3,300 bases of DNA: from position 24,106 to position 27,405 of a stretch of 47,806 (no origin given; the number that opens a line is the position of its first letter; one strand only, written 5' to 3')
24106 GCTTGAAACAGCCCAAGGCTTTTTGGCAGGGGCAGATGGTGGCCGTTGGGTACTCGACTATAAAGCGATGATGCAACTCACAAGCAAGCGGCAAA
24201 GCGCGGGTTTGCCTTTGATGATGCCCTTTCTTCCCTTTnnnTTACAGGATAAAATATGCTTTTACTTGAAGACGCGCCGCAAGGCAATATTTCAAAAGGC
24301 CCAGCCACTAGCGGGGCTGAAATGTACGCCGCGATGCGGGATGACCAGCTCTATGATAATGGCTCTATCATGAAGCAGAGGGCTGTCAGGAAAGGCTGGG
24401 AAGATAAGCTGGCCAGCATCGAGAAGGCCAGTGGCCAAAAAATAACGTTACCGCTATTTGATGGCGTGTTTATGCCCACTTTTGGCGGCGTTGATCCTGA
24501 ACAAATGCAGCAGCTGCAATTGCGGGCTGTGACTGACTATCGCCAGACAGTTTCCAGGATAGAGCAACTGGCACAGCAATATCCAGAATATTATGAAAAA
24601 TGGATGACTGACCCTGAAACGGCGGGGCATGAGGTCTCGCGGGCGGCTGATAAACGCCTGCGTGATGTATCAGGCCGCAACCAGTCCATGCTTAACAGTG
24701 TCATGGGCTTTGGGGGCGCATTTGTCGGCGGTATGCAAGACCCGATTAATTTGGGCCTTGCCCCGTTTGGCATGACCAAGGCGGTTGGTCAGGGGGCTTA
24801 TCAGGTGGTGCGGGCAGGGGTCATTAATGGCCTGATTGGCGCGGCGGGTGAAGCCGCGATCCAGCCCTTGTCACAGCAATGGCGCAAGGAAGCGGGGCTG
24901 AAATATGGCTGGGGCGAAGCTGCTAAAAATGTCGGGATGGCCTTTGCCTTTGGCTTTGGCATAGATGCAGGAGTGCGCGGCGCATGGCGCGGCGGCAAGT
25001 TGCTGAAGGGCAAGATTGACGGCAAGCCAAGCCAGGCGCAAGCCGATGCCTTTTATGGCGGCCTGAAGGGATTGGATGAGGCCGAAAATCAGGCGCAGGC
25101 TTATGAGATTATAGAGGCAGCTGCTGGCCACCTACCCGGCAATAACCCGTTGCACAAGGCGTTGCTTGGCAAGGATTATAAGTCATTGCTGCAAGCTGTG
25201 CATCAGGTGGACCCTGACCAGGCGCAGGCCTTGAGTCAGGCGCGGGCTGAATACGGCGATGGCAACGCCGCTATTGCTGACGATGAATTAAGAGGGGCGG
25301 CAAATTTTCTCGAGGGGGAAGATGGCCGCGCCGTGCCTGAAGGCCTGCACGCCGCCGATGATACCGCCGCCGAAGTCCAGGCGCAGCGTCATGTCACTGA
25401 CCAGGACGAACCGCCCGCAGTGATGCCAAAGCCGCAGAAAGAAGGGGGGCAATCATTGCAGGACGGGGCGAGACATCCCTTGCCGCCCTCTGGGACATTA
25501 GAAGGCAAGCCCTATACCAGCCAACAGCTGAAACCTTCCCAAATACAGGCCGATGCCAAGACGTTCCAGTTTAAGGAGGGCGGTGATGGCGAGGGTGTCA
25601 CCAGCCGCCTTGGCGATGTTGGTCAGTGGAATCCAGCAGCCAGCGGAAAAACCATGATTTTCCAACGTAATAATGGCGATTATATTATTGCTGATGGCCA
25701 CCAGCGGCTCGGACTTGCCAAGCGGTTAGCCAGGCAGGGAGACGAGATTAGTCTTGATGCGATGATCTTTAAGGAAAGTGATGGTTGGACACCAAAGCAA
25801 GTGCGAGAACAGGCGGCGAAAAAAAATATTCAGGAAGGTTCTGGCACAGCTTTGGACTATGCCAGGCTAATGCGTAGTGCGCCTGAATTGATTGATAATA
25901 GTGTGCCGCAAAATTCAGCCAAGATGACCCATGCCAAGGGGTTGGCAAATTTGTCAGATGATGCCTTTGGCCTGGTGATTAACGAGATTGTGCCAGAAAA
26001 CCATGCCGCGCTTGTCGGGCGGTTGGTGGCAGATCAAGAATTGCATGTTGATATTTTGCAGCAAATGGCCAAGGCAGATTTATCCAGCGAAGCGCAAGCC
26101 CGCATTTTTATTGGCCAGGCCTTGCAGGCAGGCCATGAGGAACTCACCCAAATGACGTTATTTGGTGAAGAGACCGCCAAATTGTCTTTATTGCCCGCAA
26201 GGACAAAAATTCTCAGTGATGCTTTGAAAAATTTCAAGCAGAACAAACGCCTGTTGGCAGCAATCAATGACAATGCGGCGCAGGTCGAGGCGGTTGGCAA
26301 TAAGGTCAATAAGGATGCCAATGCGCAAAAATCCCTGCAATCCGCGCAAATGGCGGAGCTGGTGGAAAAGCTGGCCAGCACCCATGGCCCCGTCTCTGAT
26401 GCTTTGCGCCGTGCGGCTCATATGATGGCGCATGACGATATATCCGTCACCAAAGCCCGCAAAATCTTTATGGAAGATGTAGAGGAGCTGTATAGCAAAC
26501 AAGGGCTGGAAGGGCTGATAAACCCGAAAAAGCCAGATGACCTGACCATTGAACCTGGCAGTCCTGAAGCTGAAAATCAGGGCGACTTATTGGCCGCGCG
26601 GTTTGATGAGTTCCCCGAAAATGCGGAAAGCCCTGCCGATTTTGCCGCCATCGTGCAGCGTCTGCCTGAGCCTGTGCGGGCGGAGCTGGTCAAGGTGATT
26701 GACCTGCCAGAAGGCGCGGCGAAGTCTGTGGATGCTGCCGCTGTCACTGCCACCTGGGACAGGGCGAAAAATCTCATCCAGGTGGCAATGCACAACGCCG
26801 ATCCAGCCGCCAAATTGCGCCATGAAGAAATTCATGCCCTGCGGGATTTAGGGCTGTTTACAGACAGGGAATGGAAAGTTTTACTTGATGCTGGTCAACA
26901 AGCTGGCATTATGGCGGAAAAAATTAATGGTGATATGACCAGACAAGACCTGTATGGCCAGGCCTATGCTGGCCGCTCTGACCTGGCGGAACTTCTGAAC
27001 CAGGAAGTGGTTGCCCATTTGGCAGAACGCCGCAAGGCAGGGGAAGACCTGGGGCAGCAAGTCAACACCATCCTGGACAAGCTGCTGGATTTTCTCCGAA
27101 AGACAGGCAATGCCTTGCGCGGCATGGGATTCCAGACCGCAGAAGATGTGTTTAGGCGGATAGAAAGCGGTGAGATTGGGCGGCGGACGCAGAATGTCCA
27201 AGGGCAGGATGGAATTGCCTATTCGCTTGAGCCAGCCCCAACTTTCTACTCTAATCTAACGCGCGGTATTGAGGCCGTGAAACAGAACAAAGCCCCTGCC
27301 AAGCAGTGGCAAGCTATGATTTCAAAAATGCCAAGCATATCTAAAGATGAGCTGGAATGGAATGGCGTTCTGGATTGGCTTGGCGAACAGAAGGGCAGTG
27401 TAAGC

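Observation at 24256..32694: A 2812-aa gp16-position virion protein built like a polyvalent effector protein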

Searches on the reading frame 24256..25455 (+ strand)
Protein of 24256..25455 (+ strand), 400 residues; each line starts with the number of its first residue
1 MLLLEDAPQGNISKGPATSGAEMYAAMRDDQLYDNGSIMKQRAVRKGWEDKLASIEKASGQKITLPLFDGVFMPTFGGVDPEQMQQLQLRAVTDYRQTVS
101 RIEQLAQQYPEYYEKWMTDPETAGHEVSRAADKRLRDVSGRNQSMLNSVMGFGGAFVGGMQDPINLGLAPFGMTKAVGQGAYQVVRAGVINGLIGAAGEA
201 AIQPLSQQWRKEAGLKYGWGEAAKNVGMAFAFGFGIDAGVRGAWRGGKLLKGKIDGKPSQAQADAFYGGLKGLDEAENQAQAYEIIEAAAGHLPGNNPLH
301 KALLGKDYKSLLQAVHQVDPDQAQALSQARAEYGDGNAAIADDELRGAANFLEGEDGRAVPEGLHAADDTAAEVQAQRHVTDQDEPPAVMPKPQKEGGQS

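Call 12: search_protein_families(library=pfam, proteins=[window:24256-25455:+], max_evalue=10)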
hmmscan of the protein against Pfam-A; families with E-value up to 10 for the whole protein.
window:24256-25455:+ (400 aa): 0 families

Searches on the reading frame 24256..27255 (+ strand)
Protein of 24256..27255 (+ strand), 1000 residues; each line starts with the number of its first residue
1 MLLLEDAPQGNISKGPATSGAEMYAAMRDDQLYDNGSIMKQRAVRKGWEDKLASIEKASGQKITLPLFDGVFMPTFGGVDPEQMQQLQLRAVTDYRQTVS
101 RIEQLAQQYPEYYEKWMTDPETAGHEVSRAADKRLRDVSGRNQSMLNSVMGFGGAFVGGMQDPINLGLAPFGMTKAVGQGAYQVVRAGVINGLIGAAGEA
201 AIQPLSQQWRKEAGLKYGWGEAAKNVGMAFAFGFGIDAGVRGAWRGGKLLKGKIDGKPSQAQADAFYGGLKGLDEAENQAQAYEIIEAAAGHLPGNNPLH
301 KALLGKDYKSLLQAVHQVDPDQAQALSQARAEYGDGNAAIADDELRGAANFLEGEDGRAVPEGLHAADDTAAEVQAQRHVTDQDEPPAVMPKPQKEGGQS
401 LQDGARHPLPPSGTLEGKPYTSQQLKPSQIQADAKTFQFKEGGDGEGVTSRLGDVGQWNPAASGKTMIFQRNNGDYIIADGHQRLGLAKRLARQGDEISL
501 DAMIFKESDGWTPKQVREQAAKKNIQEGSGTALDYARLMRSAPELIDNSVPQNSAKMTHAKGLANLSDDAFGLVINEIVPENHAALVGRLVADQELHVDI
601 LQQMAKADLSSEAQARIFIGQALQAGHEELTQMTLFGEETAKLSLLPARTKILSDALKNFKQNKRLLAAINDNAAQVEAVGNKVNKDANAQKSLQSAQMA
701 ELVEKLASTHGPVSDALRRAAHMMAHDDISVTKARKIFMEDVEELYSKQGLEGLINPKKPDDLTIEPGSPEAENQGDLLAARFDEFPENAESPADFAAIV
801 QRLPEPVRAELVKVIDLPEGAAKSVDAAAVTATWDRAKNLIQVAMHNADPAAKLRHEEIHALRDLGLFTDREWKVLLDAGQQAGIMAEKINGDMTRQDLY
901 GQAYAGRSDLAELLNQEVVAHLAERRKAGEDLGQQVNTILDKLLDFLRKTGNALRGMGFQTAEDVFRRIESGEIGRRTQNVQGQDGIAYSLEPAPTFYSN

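Call 14: find_homologous_proteins(query=window:24256-27255:+, max_evalue=0.001)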
Query window:24256-27255:+ (1000 aa): 152 proteins with E <= 0.001 among 8000 candidates; the best 120 are listed.
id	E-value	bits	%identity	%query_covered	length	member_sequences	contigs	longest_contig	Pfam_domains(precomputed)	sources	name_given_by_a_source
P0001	9.6e-122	426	33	74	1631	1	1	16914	PF18760.8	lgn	-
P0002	6.6e-114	401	36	68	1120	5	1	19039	PF18760.8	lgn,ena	-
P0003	2.2e-99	352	36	64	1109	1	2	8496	-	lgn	-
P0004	6.4e-95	338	35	67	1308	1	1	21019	-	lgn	-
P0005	2.9e-94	336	43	36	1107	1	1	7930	-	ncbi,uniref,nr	ncbi:hypothetical protein AC629_42135 [Bradyrhizobium sp. NAS80.1]|uniref:hypothetical protein n=1 T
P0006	8.9e-94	334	36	63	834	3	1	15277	-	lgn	-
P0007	1.7e-91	326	41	42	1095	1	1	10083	-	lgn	-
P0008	1.0e-90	324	35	68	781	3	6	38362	-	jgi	jgi:hypothetical protein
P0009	5.7e-90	321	35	64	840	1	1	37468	-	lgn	-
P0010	3.3e-88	315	42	35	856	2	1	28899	-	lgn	-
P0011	3.5e-85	305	43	27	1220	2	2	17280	-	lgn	-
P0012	2.7e-84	303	39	34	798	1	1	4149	-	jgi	jgi:hypothetical protein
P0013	4.8e-84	302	33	76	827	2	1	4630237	-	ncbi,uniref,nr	ncbi:hypothetical protein AncyloWKF20_05500 [Ancylobacter sp. WKF20]|uniref:hypothetical protein n=1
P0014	6.3e-83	298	42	30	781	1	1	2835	-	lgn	-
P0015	7.1e-82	295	44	34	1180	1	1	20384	-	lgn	-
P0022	3.6e-75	272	44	29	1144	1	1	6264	PF06414.19,PF13671.13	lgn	-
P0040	2.2e-67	247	39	36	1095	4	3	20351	PF06414.19,PF13671.13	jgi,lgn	jgi:predicted kinase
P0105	5.1e-57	212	35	32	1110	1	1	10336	PF01464.26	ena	-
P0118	2.7e-55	207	30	61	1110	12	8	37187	PF04607.24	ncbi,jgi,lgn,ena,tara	tara:strand:- start:9199 stop:12531 length:3333 start_codon:yes stop_codon:yes gene_type:complete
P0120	5.3e-55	206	40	30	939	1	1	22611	PF18812.7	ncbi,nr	ncbi:MAG: hypothetical protein DI570_18915 [Phenylobacterium zucineum]|nr:MAG: hypothetical protein 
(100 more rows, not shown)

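Call 34: find_encoding_contigs(protein=P0001, flank=10000, max_places=3)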
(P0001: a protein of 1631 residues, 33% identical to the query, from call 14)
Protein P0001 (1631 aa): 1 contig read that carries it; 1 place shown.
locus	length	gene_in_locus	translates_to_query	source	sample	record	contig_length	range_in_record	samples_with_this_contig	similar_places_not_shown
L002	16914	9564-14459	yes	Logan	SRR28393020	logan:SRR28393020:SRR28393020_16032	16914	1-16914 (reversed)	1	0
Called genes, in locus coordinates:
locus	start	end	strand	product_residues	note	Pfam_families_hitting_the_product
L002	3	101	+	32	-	?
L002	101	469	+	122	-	-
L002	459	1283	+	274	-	-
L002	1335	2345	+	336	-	PF20911:GP7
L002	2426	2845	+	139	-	PF21190:Bbp16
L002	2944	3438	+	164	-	-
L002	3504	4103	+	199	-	-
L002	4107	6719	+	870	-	-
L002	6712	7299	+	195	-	-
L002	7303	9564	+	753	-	-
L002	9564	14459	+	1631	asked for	PF18760:ART-PolyVal (faint)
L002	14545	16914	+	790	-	?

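Call 86: search_protein_families(library=pfam, proteins=[P0120, P0105, P0118, P0022, P0002, P0001, P0040], max_evalue=0.001)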
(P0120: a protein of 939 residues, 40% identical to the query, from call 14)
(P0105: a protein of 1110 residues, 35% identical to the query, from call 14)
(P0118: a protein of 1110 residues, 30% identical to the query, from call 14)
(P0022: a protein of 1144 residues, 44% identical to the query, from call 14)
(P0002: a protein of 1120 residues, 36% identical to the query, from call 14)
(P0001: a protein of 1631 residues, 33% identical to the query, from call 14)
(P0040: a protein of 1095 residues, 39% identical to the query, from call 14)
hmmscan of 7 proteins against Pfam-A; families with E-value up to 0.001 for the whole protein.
P0120 (939 aa): 1 family
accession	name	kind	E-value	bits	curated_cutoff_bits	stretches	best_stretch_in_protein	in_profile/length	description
PF18812.6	PBECR3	-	1.1e-20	74.1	30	1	760-872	7-113/115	phage-Barnase-EndoU-ColicinE5/D-RelE like nuclease3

P0105 (1110 aa): 1 family
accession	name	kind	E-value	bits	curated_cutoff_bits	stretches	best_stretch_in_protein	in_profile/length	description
PF01464.25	SLT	-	3.6e-14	52.8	21.3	1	382-464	32-111/117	Transglycosylase SLT domain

P0118 (1110 aa): 1 family
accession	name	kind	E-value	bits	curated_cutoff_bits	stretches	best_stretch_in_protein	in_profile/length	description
PF04607.23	RelA_SpoT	-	1.2e-12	48.5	27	1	914-1024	2-110/113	Region found in RelA / SpoT proteins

P0022 (1144 aa): 2 families
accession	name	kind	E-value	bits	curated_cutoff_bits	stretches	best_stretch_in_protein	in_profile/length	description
PF06414.18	Zeta_toxin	-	8.9e-19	68.1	22.3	1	880-1041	13-186/199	Zeta toxin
PF13671.12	AAA_33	-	2.5e-06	28.3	27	1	886-994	2-112/143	AAA domain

P0002 (1120 aa): 1 family
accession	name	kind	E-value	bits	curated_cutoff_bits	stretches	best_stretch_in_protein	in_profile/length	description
PF18760.7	ART-PolyVal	-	2.3e-09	38.6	31.2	1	774-841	8-63/140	ADP-Ribosyltransferase in polyvalent proteins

P0001 (1631 aa): 2 families
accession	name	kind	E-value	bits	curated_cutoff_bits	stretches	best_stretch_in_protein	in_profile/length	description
PF18760.7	ART-PolyVal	-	2e-13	51.7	31.2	2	773-818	8-47/140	ADP-Ribosyltransferase in polyvalent proteins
PF13151.12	DUF3990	-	0.00029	21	32.2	0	1295-1337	2-41/152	Protein of unknown function (DUF3990)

P0040 (1095 aa): 3 families
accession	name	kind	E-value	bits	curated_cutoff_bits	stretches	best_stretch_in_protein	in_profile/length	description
PF06414.18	Zeta_toxin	-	2.5e-21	76.5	22.3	1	825-988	14-189/199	Zeta toxin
PF13671.12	AAA_33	-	1e-06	29.6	27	1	830-944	2-118/143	AAA domain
PF13238.12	AAA_18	-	0.0001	23.2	29.4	1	830-944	1-111/128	AAA domain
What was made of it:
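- Carrier homologs have interchangeable cargo: Zeta toxin, RelA/SpoT, PBECR3, ART, SLT (calls 14, 86). Some carrier homologs have an SLT peptidoglycan hydrolase (call 86), which acts in the periplasm. ART, Zeta toxin, RelA/SpoT and PBECR RNase cargo need cytoplasmic substrates (NAD+, UNAG/ATP, GTP, RNA) (call 86, plus established knowledge of these families).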
